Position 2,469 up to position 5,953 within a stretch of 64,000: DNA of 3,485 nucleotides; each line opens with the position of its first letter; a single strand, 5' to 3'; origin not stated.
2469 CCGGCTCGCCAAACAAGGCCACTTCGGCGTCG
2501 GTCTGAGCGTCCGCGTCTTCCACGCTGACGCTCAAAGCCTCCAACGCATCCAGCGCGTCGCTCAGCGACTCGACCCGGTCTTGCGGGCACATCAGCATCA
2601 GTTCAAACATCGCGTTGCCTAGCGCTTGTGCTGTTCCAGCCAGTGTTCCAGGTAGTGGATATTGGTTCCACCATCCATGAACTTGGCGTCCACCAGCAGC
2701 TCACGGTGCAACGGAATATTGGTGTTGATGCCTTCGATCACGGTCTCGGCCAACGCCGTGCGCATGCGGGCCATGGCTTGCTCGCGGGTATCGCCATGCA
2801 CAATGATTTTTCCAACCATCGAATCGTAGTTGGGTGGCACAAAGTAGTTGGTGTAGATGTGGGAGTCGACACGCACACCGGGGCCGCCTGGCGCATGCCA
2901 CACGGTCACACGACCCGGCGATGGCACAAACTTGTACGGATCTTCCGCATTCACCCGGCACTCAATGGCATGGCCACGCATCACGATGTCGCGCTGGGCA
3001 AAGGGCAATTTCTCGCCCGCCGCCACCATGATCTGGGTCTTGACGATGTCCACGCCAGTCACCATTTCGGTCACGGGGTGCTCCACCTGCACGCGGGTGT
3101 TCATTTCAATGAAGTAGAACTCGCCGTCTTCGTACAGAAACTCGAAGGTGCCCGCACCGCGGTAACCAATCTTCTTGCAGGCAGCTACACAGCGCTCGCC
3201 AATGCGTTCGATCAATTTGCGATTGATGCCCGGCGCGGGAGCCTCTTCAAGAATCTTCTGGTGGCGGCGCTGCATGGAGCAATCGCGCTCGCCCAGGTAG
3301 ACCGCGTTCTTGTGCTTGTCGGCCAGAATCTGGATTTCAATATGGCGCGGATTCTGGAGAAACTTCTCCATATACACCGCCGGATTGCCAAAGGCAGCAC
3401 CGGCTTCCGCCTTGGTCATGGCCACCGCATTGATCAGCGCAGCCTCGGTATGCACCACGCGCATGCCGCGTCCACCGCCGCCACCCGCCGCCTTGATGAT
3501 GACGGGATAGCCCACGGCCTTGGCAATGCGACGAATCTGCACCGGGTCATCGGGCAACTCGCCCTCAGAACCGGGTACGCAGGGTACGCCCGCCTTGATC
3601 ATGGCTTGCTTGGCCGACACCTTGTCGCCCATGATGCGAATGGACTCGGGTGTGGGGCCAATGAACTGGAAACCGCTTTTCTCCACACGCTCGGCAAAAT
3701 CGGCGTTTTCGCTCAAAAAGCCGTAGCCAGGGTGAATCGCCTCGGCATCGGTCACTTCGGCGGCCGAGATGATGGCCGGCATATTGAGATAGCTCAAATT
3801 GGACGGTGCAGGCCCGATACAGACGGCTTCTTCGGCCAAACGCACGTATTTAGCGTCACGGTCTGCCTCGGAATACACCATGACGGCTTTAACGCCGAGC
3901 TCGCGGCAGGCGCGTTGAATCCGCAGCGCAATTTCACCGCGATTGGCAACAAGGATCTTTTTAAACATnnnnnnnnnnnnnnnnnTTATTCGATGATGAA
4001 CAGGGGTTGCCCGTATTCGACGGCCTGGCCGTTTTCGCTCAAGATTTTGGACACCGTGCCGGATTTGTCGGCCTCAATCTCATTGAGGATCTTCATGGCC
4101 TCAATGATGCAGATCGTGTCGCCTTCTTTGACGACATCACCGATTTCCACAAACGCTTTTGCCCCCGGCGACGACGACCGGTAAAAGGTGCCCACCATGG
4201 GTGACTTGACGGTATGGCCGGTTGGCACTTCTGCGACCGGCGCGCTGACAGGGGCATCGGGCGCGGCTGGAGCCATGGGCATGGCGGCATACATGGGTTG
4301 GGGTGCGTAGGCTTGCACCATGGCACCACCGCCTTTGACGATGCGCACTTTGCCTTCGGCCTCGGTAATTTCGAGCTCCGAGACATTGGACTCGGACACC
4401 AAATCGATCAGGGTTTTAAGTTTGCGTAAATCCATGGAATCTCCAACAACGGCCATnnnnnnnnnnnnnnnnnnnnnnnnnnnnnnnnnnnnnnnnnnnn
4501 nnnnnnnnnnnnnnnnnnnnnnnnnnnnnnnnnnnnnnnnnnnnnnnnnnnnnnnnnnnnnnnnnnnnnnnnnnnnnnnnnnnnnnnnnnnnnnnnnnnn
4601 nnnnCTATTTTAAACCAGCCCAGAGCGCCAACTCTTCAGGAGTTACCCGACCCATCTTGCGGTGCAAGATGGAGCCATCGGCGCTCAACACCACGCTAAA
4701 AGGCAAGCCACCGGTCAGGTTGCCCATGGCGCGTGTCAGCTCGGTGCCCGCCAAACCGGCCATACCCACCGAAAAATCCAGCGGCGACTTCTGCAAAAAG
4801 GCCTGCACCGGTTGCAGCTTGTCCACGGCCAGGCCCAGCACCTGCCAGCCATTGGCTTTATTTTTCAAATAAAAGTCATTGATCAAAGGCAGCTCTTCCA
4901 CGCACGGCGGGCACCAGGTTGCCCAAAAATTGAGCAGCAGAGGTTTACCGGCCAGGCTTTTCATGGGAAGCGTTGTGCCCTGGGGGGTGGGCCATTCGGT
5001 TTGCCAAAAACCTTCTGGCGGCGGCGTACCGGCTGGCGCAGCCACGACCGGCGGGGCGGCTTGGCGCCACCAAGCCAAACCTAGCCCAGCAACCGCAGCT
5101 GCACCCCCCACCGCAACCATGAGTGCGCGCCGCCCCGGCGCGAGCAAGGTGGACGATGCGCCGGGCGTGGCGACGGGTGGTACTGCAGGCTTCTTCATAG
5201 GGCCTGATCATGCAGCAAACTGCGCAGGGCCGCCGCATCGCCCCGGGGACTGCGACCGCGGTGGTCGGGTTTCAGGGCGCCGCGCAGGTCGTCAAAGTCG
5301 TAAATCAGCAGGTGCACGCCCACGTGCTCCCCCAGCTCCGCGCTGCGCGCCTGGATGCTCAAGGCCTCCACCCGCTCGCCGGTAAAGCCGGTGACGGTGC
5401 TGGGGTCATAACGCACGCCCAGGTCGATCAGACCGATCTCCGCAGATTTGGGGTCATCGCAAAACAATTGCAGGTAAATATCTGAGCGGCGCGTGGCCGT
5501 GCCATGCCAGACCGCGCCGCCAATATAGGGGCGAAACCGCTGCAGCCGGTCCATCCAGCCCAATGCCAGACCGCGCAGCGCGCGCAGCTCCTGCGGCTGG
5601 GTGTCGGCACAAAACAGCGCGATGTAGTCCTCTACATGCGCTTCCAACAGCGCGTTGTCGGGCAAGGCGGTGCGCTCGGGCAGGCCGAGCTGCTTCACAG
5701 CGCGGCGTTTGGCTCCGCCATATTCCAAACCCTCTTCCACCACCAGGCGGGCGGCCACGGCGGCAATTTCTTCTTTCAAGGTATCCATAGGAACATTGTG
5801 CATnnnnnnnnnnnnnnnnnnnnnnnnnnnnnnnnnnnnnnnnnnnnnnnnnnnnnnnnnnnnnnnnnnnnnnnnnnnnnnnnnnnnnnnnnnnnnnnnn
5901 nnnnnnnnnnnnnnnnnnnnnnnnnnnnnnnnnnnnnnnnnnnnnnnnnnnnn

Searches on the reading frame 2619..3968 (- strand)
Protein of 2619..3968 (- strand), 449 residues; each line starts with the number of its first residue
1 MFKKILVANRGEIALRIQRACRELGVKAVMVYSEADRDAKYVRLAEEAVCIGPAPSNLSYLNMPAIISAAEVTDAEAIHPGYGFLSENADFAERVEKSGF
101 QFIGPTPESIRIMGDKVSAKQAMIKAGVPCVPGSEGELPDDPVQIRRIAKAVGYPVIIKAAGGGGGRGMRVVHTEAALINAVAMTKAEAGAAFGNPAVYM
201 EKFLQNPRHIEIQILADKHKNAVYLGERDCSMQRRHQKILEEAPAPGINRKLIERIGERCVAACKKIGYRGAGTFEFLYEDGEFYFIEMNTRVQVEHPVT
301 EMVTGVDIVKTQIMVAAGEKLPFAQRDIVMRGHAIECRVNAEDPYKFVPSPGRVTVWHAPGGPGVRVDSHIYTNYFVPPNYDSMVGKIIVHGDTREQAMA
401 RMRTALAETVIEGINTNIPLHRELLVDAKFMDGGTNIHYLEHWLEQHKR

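Call 15: find_encoding_contigs(protein=window:2619-3968:-, flank=6000, max_places=6)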
Protein window:2619-3968:- (449 aa): no gene with exactly this product is on record in the collection.

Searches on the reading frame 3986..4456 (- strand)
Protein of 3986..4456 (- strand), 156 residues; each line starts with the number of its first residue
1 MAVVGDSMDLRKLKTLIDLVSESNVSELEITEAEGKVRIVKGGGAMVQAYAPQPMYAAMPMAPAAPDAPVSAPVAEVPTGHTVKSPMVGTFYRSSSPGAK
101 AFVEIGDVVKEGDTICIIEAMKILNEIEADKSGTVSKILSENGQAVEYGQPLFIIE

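Call 6: search_protein_families(library=pfam, proteins=[window:3986-4456:-])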
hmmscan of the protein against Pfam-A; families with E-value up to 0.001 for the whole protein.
window:3986-4456:- (156 aa): 2 families
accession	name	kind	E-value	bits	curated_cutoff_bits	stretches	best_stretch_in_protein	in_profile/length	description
PF00364.28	Biotin_lipoyl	-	3.9e-25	87.9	22.1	1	81-155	1-73/73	Biotin-requiring enzyme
PF13533.13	Biotin_lipoyl_2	-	1e-06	28.8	29.8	0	127-156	3-32/32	Biotin-lipoyl like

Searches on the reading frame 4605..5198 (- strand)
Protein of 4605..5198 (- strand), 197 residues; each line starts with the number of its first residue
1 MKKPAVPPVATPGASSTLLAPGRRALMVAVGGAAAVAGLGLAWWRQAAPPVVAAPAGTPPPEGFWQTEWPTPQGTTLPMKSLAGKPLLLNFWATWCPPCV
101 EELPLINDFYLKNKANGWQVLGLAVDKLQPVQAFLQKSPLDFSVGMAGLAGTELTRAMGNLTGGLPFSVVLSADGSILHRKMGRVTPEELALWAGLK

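Call 6: search_protein_families(library=pfam, proteins=[window:4605-5198:-])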
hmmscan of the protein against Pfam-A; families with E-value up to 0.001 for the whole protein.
window:4605-5198:- (197 aa): 4 families
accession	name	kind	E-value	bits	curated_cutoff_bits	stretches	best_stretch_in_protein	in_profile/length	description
PF08534.16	Redoxin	-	2.4e-18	66.8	26.6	1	73-186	17-137/148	Redoxin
PF00578.27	AhpC-TSA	-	7.8e-15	55.4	26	1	69-177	10-121/124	AhpC/TSA family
PF13905.12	Thioredoxin_8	-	2.3e-07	31.5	27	1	84-177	1-94/94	Thioredoxin-like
PF00085.26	Thioredoxin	-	0.00074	19.9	23.5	0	85-115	19-49/103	Thioredoxin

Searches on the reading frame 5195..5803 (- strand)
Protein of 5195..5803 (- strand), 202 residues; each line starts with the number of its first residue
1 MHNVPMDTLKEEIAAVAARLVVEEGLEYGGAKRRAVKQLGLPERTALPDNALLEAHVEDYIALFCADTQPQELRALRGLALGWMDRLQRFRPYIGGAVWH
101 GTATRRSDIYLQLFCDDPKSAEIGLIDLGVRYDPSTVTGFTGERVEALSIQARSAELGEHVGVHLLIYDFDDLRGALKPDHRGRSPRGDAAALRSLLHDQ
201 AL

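Call 6: search_protein_families(library=pfam, proteins=[window:5195-5803:-])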
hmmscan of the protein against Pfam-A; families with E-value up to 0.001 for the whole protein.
window:5195-5803:- (202 aa): 0 families

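Call 8: find_encoding_contigs(protein=window:5195-5803:-, flank=6000, max_places=10)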
Protein window:5195-5803:- (202 aa): no gene with exactly this product is on record in the collection.

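Call 47: search_protein_families(library=ncbifam, proteins=[window:5195-5803:-], max_evalue=0.01)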
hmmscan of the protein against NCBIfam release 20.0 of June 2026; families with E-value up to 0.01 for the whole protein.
window:5195-5803:- (202 aa): 0 families

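Call 71: find_homologous_proteins(query=window:5195-5803:-, max_evalue=1e-20)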
Query window:5195-5803:- (202 aa): 8000 proteins with E <= 1e-20 among 8000 candidates; the best 120 are listed.
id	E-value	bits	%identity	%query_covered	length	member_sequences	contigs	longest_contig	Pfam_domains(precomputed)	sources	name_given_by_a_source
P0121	1.8e-122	425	95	100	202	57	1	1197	-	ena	-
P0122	3.3e-122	424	94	100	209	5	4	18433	-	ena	-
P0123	4.9e-121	420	94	100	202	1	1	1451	-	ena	-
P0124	2.4e-118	411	93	100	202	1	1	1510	-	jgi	jgi:hypothetical protein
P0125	4.3e-117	407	91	100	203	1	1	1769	-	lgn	-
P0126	1.7e-116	405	91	100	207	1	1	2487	-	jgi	jgi:hypothetical protein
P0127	2.3e-114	398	91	99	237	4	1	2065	-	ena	-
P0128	2.4e-113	395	89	100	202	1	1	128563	-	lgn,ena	-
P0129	3.9e-112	391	88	100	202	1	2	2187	-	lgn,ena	-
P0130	3.9e-112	391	88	100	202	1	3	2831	-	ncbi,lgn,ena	-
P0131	1.3e-111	389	87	100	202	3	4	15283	-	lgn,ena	-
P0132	3.2e-111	388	87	100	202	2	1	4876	-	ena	-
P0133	9.1e-111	386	87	99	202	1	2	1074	-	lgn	-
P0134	1.3e-110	386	87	99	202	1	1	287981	-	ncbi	-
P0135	3.6e-110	384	87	100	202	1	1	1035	-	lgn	-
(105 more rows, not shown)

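Call 72: find_encoding_contigs(protein=P0122, flank=4000, max_places=4)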
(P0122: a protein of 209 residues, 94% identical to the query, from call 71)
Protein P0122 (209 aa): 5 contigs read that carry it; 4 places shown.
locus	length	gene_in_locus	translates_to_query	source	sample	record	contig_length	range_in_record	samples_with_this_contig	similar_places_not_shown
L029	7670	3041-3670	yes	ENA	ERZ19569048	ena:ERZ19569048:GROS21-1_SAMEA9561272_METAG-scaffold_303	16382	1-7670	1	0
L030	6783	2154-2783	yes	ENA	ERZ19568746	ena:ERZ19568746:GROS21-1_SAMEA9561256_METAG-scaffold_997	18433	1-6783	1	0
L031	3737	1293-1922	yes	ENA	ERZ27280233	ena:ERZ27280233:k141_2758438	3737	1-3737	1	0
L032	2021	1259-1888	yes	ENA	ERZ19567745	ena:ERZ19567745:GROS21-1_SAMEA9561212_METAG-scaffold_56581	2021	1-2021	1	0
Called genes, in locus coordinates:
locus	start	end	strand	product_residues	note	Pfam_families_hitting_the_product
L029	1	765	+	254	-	?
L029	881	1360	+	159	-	PF13302:Acetyltransf_3 (weak), PF13673:Acetyltransf_10 (weak), PF00583:Acetyltransf_1, PF13508:Acetyltransf_7, PF08445:FR47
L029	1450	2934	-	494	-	PF01225:Mur_ligase, PF08245:Mur_ligase_M, PF02875:Mur_ligase_C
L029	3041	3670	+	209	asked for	-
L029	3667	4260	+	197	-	PF08534:Redoxin, PF00578:AhpC-TSA, PF13905:Thioredoxin_8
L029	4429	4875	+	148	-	PF00364:Biotin_lipoyl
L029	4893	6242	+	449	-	PF00289:Biotin_carb_N, PF02786:CPSase_L_D2, PF02222:ATP-grasp, PF07478:Dala_Dala_lig_C, PF02785:Biotin_carb_C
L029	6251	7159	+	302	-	-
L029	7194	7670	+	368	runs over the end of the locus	PF13717:Zn_ribbon_4, PF13719:Zn_ribbon_5, PF11906:DUF3426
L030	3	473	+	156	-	?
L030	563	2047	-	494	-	PF01225:Mur_ligase, PF08245:Mur_ligase_M, PF02875:Mur_ligase_C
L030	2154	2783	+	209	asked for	-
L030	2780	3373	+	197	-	PF08534:Redoxin, PF00578:AhpC-TSA, PF13905:Thioredoxin_8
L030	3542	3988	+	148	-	PF00364:Biotin_lipoyl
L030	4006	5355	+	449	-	PF00289:Biotin_carb_N, PF02786:CPSase_L_D2, PF02222:ATP-grasp, PF07478:Dala_Dala_lig_C, PF02785:Biotin_carb_C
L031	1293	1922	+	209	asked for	-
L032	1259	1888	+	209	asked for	-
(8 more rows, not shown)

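Call 73: find_encoding_contigs(protein=P0128, flank=4000, max_places=2)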
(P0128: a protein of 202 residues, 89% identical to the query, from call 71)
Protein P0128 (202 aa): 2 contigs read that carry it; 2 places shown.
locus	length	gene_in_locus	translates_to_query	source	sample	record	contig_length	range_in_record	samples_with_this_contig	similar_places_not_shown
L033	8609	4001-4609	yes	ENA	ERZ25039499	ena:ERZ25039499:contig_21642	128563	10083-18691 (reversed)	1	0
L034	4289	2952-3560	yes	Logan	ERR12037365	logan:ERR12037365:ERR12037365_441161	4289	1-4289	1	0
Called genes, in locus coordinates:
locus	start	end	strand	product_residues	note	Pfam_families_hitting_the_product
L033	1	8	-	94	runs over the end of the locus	-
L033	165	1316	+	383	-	PF00793:DAHP_synth_1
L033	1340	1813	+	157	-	PF00583:Acetyltransf_1, PF13673:Acetyltransf_10 (weak), PF13508:Acetyltransf_7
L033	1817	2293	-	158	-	-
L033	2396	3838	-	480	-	PF01225:Mur_ligase, PF08245:Mur_ligase_M, PF02875:Mur_ligase_C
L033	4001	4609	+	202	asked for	-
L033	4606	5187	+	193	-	PF08534:Redoxin, PF00578:AhpC-TSA, PF13905:Thioredoxin_8 (weak)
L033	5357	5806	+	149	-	PF25984:BSH_YknX (faint), PF00364:Biotin_lipoyl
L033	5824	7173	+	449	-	PF00289:Biotin_carb_N, PF02222:ATP-grasp, PF02786:CPSase_L_D2, PF07478:Dala_Dala_lig_C, PF02785:Biotin_carb_C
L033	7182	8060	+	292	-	PF06325:PrmA, PF05175:MTS, PF13489:Methyltransf_23 (weak), PF13649:Methyltransf_25 (weak)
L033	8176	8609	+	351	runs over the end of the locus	PF11906:DUF3426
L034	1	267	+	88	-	?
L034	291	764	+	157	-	PF00583:Acetyltransf_1, PF13673:Acetyltransf_10 (weak), PF13508:Acetyltransf_7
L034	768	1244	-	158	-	-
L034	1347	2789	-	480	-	PF01225:Mur_ligase, PF08245:Mur_ligase_M, PF02875:Mur_ligase_C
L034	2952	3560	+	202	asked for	-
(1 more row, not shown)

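Call 74: find_encoding_contigs(protein=P0134, flank=4000, max_places=2)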
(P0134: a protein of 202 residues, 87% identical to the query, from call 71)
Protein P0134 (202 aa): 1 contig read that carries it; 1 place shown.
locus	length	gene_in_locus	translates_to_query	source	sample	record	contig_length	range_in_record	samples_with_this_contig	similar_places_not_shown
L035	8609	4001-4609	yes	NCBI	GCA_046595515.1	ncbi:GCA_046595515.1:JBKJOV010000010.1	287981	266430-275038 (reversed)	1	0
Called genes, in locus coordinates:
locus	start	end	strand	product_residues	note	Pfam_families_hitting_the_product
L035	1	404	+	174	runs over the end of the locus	-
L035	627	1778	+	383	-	PF00793:DAHP_synth_1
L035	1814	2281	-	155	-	-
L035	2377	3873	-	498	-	PF01225:Mur_ligase, PF08245:Mur_ligase_M, PF02875:Mur_ligase_C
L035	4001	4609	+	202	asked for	-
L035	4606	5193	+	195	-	PF08534:Redoxin, PF00578:AhpC-TSA, PF13905:Thioredoxin_8 (weak)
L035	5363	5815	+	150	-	PF25984:BSH_YknX (faint), PF00364:Biotin_lipoyl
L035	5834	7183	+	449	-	PF00289:Biotin_carb_N, PF02655:ATP-grasp_3 (faint), PF02222:ATP-grasp, PF02786:CPSase_L_D2, PF07478:Dala_Dala_lig_C, PF02785:Biotin_carb_C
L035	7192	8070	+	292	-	PF06325:PrmA, PF05175:MTS, PF13489:Methyltransf_23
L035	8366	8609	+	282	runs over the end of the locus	PF11906:DUF3426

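Call 92: find_encoding_contigs(protein=P0121, flank=3000, max_places=4)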
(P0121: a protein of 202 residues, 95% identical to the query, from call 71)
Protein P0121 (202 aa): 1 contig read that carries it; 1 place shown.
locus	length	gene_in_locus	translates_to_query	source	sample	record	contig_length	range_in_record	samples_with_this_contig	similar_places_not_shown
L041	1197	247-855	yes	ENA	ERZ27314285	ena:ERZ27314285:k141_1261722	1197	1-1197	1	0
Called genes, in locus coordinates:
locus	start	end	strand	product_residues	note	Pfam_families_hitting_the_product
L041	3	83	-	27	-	?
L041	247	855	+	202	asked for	-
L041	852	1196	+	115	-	?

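Call 93: find_encoding_contigs(protein=P0126, flank=3000, max_places=3)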
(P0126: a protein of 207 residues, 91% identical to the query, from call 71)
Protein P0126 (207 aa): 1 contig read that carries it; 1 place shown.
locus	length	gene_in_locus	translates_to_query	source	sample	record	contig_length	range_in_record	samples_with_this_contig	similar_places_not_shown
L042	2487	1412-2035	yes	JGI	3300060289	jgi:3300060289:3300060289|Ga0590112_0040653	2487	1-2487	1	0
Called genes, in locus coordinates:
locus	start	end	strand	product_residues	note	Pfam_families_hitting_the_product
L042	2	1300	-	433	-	?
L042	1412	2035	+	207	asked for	-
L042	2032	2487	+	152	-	?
